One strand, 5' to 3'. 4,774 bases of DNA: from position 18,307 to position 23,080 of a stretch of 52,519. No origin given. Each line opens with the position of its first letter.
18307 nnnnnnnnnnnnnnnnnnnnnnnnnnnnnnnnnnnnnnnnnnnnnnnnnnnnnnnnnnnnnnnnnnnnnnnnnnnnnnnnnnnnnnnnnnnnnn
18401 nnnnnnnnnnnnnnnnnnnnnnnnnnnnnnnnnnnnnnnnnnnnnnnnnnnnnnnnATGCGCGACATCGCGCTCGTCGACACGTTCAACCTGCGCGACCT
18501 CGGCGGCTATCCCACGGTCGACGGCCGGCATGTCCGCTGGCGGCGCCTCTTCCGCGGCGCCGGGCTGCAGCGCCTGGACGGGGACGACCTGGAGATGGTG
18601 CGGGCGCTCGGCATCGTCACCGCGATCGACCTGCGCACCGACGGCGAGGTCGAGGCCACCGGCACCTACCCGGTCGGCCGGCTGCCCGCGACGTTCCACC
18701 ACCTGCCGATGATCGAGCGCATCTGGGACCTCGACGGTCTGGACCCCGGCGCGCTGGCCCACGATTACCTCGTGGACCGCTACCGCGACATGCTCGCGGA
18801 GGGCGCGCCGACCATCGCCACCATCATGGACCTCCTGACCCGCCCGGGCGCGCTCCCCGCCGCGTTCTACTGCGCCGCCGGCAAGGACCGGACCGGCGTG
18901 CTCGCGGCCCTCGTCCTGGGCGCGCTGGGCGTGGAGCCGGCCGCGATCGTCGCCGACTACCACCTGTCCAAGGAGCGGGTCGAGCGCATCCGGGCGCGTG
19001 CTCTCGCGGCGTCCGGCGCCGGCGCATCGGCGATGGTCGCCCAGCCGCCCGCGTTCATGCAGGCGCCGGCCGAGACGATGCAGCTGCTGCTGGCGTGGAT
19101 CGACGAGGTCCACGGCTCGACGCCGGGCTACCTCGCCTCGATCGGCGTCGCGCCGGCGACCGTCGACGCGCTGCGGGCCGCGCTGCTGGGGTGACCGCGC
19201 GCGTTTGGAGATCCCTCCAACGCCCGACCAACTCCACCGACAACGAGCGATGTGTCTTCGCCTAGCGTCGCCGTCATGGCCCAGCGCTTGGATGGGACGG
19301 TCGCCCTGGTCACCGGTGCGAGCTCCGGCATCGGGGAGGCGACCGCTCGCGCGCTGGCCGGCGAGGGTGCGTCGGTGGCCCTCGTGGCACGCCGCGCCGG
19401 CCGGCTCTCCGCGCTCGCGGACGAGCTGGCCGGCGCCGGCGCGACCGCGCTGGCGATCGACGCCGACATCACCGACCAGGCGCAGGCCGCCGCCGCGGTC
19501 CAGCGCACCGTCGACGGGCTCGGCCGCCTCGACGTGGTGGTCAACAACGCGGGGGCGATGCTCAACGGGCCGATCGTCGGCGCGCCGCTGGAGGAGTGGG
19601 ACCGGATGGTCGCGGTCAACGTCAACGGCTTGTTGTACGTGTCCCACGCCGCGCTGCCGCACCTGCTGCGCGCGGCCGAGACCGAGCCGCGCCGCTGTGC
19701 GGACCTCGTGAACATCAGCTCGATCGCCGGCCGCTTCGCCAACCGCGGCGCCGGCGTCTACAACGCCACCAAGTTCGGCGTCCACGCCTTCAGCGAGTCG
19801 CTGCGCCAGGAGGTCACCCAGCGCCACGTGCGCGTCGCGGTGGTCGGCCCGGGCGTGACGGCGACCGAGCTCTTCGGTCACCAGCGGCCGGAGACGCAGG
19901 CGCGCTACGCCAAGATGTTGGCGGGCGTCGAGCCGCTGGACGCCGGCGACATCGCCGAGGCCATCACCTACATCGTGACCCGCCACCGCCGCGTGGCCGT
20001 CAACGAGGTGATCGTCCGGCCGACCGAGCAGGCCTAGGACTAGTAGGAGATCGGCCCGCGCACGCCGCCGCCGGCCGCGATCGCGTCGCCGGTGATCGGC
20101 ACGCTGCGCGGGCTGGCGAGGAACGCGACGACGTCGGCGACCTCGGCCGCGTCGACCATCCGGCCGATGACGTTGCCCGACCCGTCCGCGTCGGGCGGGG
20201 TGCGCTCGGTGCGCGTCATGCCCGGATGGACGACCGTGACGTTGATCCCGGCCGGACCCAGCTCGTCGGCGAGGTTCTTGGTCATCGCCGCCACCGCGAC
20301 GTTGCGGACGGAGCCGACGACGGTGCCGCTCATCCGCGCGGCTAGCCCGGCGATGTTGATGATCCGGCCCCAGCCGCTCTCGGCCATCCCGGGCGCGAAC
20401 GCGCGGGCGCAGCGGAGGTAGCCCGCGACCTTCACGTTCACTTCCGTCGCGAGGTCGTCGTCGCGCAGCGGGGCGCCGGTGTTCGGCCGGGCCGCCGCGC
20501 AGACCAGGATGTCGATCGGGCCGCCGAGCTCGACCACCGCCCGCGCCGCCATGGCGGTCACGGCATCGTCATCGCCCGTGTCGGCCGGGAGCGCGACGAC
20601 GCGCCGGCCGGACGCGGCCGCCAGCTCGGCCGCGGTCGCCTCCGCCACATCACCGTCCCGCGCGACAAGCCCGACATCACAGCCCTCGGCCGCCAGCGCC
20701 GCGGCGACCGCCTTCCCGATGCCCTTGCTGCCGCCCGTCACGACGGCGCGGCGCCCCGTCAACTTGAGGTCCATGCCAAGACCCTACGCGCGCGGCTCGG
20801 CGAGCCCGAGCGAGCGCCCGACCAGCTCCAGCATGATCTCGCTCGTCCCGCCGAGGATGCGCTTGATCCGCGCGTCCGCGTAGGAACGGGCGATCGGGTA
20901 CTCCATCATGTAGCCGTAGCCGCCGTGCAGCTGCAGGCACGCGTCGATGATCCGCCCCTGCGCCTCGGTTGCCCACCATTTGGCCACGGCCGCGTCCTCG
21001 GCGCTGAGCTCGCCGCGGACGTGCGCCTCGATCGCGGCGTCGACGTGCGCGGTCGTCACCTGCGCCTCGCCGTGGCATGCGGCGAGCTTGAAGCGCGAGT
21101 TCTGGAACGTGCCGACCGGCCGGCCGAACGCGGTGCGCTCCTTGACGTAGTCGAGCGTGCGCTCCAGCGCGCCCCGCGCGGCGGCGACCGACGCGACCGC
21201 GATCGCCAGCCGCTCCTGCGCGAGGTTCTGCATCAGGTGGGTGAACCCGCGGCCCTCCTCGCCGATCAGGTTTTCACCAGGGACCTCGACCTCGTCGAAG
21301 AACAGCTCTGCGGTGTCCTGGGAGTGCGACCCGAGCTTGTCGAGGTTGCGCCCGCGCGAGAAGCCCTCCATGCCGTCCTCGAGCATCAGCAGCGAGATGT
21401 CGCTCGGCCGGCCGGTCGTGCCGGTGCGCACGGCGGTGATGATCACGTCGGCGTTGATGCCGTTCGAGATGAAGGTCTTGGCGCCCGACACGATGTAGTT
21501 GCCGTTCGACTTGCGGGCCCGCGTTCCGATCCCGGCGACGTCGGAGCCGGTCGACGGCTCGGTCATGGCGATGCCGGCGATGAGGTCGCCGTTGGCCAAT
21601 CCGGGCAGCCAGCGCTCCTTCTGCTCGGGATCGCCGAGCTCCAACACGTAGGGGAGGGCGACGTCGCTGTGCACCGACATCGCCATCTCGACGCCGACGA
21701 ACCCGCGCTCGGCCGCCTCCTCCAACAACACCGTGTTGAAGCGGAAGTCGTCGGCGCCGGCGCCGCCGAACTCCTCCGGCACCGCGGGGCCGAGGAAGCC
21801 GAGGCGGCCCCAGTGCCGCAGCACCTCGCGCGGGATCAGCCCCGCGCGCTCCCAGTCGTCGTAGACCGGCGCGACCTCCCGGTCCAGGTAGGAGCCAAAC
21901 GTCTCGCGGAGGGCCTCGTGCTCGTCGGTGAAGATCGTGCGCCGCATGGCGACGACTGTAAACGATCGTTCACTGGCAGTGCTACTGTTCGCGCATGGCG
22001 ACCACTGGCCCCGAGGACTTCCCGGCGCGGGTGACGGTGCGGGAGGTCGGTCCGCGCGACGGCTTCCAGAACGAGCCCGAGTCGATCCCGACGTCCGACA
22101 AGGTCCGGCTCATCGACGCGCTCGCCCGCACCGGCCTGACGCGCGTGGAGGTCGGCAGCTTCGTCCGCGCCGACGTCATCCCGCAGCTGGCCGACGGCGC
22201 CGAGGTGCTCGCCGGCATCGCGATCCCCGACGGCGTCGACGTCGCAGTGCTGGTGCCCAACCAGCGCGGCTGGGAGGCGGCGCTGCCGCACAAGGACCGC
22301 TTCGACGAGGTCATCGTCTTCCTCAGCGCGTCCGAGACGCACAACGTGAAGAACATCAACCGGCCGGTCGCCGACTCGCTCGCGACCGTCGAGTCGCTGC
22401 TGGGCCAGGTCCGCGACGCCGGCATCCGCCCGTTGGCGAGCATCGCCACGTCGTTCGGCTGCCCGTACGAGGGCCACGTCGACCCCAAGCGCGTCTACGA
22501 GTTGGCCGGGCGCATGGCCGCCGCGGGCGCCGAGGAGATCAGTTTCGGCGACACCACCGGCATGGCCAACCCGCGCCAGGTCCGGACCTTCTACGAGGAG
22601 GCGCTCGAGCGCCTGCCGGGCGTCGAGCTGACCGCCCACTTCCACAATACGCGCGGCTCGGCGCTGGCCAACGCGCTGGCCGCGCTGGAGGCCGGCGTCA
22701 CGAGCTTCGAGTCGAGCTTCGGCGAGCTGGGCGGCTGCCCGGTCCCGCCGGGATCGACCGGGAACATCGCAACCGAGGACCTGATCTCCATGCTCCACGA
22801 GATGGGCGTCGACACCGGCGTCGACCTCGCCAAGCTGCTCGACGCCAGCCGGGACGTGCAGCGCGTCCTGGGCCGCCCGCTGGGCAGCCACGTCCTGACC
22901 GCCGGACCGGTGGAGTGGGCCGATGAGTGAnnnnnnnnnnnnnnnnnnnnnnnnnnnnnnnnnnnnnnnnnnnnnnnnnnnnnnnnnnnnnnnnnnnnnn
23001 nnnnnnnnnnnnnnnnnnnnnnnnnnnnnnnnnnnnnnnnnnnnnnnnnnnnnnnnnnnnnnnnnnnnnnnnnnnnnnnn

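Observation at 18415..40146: Recurring palindromic operator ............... links five transcription units into one candidate acyl-CoA regulon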

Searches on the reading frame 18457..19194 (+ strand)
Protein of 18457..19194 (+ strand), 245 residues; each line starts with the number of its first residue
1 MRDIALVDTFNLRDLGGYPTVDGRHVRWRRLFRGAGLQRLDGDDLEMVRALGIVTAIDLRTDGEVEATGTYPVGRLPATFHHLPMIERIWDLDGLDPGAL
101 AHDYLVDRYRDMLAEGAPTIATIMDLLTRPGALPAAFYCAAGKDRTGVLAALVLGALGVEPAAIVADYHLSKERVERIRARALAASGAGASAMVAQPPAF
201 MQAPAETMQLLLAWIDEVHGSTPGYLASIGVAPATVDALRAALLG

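Call 8: search_protein_families(library=pfam, proteins=[window:18457-19194:+])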
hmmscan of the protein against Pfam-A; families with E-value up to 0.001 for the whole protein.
window:18457-19194:+ (245 aa): 1 family
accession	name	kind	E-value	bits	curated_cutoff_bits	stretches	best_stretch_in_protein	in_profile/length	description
PF13350.11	Y_phosphatase3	-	5.9e-57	193.8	22.2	1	6-244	3-239/240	Tyrosine phosphatase family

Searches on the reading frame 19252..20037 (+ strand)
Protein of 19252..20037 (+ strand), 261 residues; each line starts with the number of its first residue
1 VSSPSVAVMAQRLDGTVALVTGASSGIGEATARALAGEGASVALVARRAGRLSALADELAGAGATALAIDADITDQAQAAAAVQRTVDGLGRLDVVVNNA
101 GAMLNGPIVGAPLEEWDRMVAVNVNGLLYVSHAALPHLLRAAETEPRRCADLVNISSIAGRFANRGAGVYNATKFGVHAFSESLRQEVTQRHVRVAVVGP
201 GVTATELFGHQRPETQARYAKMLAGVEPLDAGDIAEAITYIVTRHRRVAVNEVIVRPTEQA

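Call 8: search_protein_families(library=pfam, proteins=[window:19252-20037:+])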
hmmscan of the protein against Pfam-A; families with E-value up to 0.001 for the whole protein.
window:19252-20037:+ (261 aa): 5 families
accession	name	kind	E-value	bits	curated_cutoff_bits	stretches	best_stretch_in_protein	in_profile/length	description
PF00106.31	adh_short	-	4.1e-53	180.2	26.6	1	17-213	2-192/195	short chain dehydrogenase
PF13561.12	adh_short_C2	-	2.6e-38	132.4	27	1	22-247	1-222/236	Enoyl-(Acyl carrier protein) reductase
PF08659.16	KR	-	7.9e-17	62.2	22.6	1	18-187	3-166/180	KR domain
PF01370.27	Epimerase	-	9.1e-06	25.7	20.9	1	18-135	1-103/240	NAD dependent epimerase/dehydratase family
PF23441.1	SDR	-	1.8e-05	24.7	27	1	10-210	2-201/258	SDR-like rossmann domain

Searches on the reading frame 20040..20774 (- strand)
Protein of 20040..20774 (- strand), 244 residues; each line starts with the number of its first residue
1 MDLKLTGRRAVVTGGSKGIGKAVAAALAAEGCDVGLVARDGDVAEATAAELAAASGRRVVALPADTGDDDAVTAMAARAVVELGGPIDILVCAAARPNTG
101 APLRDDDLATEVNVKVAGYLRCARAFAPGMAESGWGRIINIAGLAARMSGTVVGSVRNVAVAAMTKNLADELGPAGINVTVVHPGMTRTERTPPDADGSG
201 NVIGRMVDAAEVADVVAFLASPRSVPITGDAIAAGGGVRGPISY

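Call 8: search_protein_families(library=pfam, proteins=[window:20040-20774:-])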
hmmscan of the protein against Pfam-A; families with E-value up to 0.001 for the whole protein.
window:20040-20774:- (244 aa): 3 families
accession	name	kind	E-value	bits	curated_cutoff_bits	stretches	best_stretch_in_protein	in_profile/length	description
PF00106.31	adh_short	-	3.1e-36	125.1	26.6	1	10-192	3-187/195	short chain dehydrogenase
PF13561.12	adh_short_C2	-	2.8e-35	122.4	27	1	17-238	6-235/236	Enoyl-(Acyl carrier protein) reductase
PF08659.16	KR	-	1.1e-07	32.4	22.6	1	11-127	4-124/180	KR domain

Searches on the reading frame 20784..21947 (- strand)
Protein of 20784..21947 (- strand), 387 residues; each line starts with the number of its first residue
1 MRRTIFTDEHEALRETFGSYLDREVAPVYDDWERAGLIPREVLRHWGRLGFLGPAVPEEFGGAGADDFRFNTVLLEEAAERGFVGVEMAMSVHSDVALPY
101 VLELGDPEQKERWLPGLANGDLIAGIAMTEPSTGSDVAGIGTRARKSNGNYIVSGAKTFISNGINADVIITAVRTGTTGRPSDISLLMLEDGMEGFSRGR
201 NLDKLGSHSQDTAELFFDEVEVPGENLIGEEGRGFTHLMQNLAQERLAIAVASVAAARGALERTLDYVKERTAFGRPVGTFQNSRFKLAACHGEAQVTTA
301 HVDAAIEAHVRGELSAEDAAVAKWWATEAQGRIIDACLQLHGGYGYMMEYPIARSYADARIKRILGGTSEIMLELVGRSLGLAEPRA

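Call 8: search_protein_families(library=pfam, proteins=[window:20784-21947:-])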
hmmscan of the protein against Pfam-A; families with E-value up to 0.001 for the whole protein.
window:20784-21947:- (387 aa): 5 families
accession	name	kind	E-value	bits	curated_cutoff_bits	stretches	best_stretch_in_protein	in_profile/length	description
PF00441.29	Acyl-CoA_dh_1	-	1.2e-41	142.7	22.4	1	232-380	1-149/150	Acyl-CoA dehydrogenase, C-terminal domain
PF02771.21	Acyl-CoA_dh_N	-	1.7e-30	106.1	22.9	1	7-121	1-113/113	Acyl-CoA dehydrogenase, N-terminal domain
PF02770.24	Acyl-CoA_dh_M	-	3.3e-21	75.7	33.3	1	126-220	2-97/97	Acyl-CoA dehydrogenase, middle domain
PF08028.16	Acyl-CoA_dh_2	-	9.9e-10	39.3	22.7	1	248-362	2-126/134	Acyl-CoA dehydrogenase, C-terminal domain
PF22924.1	ACOX_C_alpha1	-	6.9e-05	23.1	27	1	319-380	107-168/169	Acyl-CoA oxidase, C-alpha1 domain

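Call 52: search_protein_families(library=ncbifam, proteins=[window:20784-21947:-], max_evalue=0.00001)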
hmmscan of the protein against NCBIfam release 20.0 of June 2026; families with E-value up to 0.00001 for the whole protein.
window:20784-21947:- (387 aa): 22 families
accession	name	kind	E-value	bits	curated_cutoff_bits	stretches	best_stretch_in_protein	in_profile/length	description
NF042972.1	AcrlCoAredClosAcrC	equivalog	6.9e-84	281.7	640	1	6-378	5-374/378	acryloyl-CoA reductase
NF058590.1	AcCoDHFadEBacil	equivalog_domain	1.7e-66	225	600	1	6-373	21-403/586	acyl-CoA dehydrogenase FadE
NF045552.1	GlutCoADH_Des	equivalog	7.9e-65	219.5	470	1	6-374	5-373/387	glutaryl-CoA dehydrogenase Acd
TIGR03207.1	cyc_hxne_CoA_dh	equivalog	2.4e-59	200.9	575.35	1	8-378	3-369/372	cyclohexanecarboxyl-CoA dehydrogenase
NF043006.1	CyhCrbnylCoADH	equivalog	2.2e-57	194.8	650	1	18-379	16-374/380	cyclohexane-1-carbonyl-CoA dehydrogenase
NF008997.0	PRK12341.1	equivalog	1.3e-56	192.3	537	1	7-380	6-376/382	acyl-CoA dehydrogenase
NF045652.1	ProlPCPDhRedW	equivalog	2.9e-54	184.3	650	1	40-382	34-375/376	L-prolyl-[peptidyl-carrier protein] dehydrogenase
NF042439.1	SulpropCoADesulf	equivalog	1.3e-51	175.5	600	1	24-379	11-369/379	3-sulfinopropanoyl-CoA desulfinase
NF053553.1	prodigi_MBC_PigA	equivalog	5.2e-46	157.5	500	1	41-382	40-381/381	prodigiosin MBC biosynthesis dehydrogenase PigA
NF002885.1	PRK03354.1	equivalog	6.1e-44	150.6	540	1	6-379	5-372/378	crotonobetainyl-CoA dehydrogenase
NF052270.1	Staph_DH_FadE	equivalog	2e-36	125.6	600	1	21-380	36-393/400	acyl-CoA dehydrogenase FadE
TIGR03204.1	pimC_large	equivalog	3e-29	102.1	623.85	1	50-330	53-328/395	pimeloyl-CoA dehydrogenase large subunit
NF037942.1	ac_ACP_DH_MbtN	equivalog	5.2e-27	94.6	700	1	14-378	6-363/376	mycobactin biosynthesis acyl-ACP dehydrogenase MbtN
NF007000.1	PRK09463.1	subfamily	9.6e-24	83.7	600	1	13-359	43-413/726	acyl-CoA dehydrogenase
TIGR03203.1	pimD_small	equivalog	2.7e-23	82.7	652.7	1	41-357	41-353/378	pimeloyl-CoA dehydrogenase small subunit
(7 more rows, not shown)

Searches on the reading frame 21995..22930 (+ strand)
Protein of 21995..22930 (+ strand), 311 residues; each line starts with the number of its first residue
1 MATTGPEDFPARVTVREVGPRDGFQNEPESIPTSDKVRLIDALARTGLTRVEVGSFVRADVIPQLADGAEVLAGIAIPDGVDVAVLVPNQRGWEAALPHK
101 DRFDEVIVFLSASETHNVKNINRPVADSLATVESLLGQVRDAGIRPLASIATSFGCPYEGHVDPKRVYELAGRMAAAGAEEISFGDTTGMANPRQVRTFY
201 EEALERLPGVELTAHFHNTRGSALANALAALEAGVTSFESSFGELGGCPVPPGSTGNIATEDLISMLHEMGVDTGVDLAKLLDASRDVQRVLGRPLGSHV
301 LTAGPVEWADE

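Call 8: search_protein_families(library=pfam, proteins=[window:21995-22930:+])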
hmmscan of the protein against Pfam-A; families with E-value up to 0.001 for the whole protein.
window:21995-22930:+ (311 aa): 1 family
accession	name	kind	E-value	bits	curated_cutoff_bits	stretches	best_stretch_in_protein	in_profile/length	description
PF00682.25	HMGL-like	-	1.5e-42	146.3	29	1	13-288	2-260/260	HMGL-like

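Call 15: find_related_loci(query=window:21995-22930:+, collection=genome_contigs, flank=10000)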
Query window:21995-22930:+ (311 aa) in genome_contigs; peptide patterns used: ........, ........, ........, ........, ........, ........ (x = any residue, [..] = any of these).
599 stretches matched a pattern (row limit reached: there are more); 584 encode a relative of the query (tblastn E <= 1e-3); the best 80 are kept; 80 distinct loci.
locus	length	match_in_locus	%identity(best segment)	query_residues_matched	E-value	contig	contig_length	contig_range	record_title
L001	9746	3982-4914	87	1-311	0e+0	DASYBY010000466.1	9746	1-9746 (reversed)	MAG TPA_asm: Baekduia sp. isolate SMAG_U4919 k141_4718444, whole genome shotgun sequence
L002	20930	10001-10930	88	1-310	2e-169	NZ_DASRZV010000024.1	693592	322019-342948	MAG: Baekduia sp. isolate SMAG_U15007 k141_2357071, whole genome shotgun sequence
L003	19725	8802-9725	79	1-308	7e-153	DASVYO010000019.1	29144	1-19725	MAG TPA_asm: Solirubrobacteraceae bacterium isolate SMAG_U2604 k141_1509065, whole genome shotgun sequence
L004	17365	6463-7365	74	8-308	2e-146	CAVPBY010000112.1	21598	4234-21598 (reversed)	MAG: uncultured Solirubrobacteraceae bacterium isolate MFD10064.bin.2.72 genome assembly, contig: contig_97060, whole ge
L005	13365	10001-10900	72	9-308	3e-142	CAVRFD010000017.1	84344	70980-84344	MAG: uncultured Conexibacteraceae bacterium isolate MFD04434.bin.2.143 genome assembly, contig: contig_44958, whole geno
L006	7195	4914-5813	73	9-308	4e-141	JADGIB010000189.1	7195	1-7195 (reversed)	MAG: Solirubrobacteraceae bacterium isolate HOG64 NODE_7229_length_7195_cov_29.887542, whole genome shotgun sequence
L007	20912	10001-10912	69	5-308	1e-138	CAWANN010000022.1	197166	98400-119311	MAG: uncultured Solirubrobacterales bacterium isolate MFD01633.bin.1.32 genome assembly, contig: contig_682, whole genom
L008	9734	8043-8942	70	12-311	7e-139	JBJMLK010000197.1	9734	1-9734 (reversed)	MAG: Thermoleophilaceae bacterium isolate H2_16_all_fractions_metab_conc_97_72_48 k255_6551954, whole genome shotgun seq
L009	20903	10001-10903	68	9-309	1e-138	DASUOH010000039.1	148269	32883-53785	MAG TPA_asm: Solirubrobacterales bacterium isolate SMAG_U1623 k141_467295, whole genome shotgun sequence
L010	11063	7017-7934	69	2-307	2e-138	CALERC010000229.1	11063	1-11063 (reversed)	MAG TPA_asm: uncultured actinobacterium isolate SRR3901694_bin.69_CONCOCT_v1.1_MAG genome assembly, contig: ERZ778021.35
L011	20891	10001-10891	71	13-308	9e-138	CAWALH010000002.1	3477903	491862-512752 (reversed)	MAG: uncultured Solirubrobacteraceae bacterium isolate MFD01872.bin.2.288 genome assembly, contig: contig_70901, whole g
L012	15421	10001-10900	70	9-308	7e-137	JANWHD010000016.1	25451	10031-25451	MAG: Solirubrobacterales bacterium isolate CRAIB_MAG6 c_000000049243, whole genome shotgun sequence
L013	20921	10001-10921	67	2-308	5e-137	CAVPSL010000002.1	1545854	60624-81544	MAG: uncultured Actinomycetes bacterium isolate MFD00031.bin.2.3 genome assembly, contig: contig_3596, whole genome shot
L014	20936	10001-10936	69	1-311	4e-137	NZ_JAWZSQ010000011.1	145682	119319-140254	Patulibacter defluvii strain DM4 NODE_11_length_145682_cov_46.894436, whole genome shotgun sequence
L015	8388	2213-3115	68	8-308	1e-136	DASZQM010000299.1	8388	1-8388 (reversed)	MAG TPA_asm: Solirubrobacterales bacterium isolate SMAG_U5998 k141_62821, whole genome shotgun sequence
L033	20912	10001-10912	67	7-310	3e-135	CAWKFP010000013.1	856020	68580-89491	MAG: uncultured Solirubrobacteraceae bacterium isolate MFD04752.bin.1.137 genome assembly, contig: contig_8125, whole ge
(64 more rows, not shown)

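Call 23: search_protein_families(library=pfam, proteins=[L033:2219-2695:+, L033:2696-3667:+, L033:3687-4841:-, L033:204-1094:+, L033:6717-7886:+], max_evalue=0.01)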
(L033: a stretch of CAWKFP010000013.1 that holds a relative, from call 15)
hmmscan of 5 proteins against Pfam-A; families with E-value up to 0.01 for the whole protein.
L033:2219-2695:+ (158 aa): 2 families
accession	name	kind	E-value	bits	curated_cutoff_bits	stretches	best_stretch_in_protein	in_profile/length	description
PF01575.25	MaoC_dehydratas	-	5.4e-22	78.1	27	1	13-120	5-109/123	MaoC like domain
PF13452.11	FAS1_DH_region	-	2.8e-06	27.9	22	1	15-118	4-106/132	FAS1-like, dehydratase domain region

L033:2696-3667:+ (323 aa): 3 families
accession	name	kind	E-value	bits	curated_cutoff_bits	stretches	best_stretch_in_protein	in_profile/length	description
PF00753.33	Lactamase_B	-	2.5e-17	63.9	22.7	1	14-236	2-196/196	Metallo-beta-lactamase superfamily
PF12706.13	Lactamase_B_2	-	0.0023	18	27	1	30-111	4-83/200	Beta-lactamase superfamily domain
PF21221.3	B_lactamase-like_C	-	0.0085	16.2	27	0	265-307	2-45/46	Metallo-beta-lactamase-like, C-terminal domain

L033:3687-4841:- (384 aa): 3 families
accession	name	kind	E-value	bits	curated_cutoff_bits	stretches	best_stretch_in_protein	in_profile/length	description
PF00441.29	Acyl-CoA_dh_1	-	4.3e-25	89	22.4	1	230-380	2-150/150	Acyl-CoA dehydrogenase, C-terminal domain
PF02770.24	Acyl-CoA_dh_M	-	2.9e-21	75.9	33.3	1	125-216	1-96/97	Acyl-CoA dehydrogenase, middle domain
PF02771.21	Acyl-CoA_dh_N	-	6e-19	68.9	22.9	1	7-121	2-113/113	Acyl-CoA dehydrogenase, N-terminal domain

L033:204-1094:+ (296 aa): 0 families

L033:6717-7886:+ (389 aa): 4 families
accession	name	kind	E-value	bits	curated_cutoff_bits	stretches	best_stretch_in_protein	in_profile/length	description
PF00441.29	Acyl-CoA_dh_1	-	9.2e-42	143.2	22.4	1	234-382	1-149/150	Acyl-CoA dehydrogenase, C-terminal domain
PF02771.21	Acyl-CoA_dh_N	-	4.5e-25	88.7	22.9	1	6-119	1-113/113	Acyl-CoA dehydrogenase, N-terminal domain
PF02770.24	Acyl-CoA_dh_M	-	6.5e-19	68.3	33.3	1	123-220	1-95/97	Acyl-CoA dehydrogenase, middle domain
PF08028.16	Acyl-CoA_dh_2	-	2.3e-16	60.7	22.7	1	249-360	1-122/134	Acyl-CoA dehydrogenase, C-terminal domain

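Call 52: search_protein_families(library=ncbifam, proteins=[window:21995-22930:+], max_evalue=0.00001)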
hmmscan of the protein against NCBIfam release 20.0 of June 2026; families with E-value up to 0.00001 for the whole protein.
window:21995-22930:+ (311 aa): 23 families
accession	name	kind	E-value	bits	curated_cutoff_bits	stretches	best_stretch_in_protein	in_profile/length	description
NF004283.0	PRK05692.1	subfamily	1.1e-103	346.4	246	1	9-303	3-295/300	hydroxymethylglutaryl-CoA lyase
TIGR02146.1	LysS_fung_arch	equivalog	1.2e-18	67.5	413.55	1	21-246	7-220/344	homocitrate synthase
TIGR02660.1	nifV_homocitr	equivalog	1.8e-18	67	462.9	1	16-297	5-268/365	homocitrate synthase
NF006049.0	PRK08195.1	subfamily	8.8e-18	64.4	229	1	162-291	145-269/344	4-hyroxy-2-oxovalerate/4-hydroxy-2-oxopentanoic acid aldolase,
NF002085.0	PRK00915.1-2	subfamily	1.7e-16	60.1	517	1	11-293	12-276/504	2-isopropylmalate synthase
TIGR03217.1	4OH_2_O_val_ald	equivalog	4.2e-16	59.1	286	1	162-289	140-262/334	4-hydroxy-2-oxovalerate aldolase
NF002086.0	PRK00915.1-3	equivalog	4e-14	52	532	1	12-294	6-281/516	2-isopropylmalate synthase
TIGR02090.1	LEU1_arch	subfamily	1.3e-13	50.9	484.75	1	21-292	9-262/363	isopropylmalate/citramalate/homocitrate synthases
TIGR00973.1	leuA_bact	equivalog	1.8e-13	49.8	598.7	1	16-294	5-276/494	2-isopropylmalate synthase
NF002087.0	PRK00915.1-4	equivalog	8.3e-12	44.4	729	1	106-293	98-280/516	2-isopropylmalate synthase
NF002084.0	PRK00915.1-1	equivalog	1.2e-10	40.6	748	1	13-297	5-282/523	2-isopropylmalate synthase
NF006761.0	PRK09282.1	domain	1.7e-09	36.7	402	1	169-291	158-273/591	pyruvate carboxylase subunit B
TIGR01108.1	oadA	equivalog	3.2e-09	35.8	756.5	1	169-289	153-266/582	sodium-extruding oxaloacetate decarboxylase subunit alpha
NF041069.1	IPMS_Sufob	equivalog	5.1e-09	35.9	600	1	154-296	131-268/371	isopropylmalate synthase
TIGR00977.1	citramal_synth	equivalog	1.5e-08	33.4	450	1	175-300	164-286/526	citramalate synthase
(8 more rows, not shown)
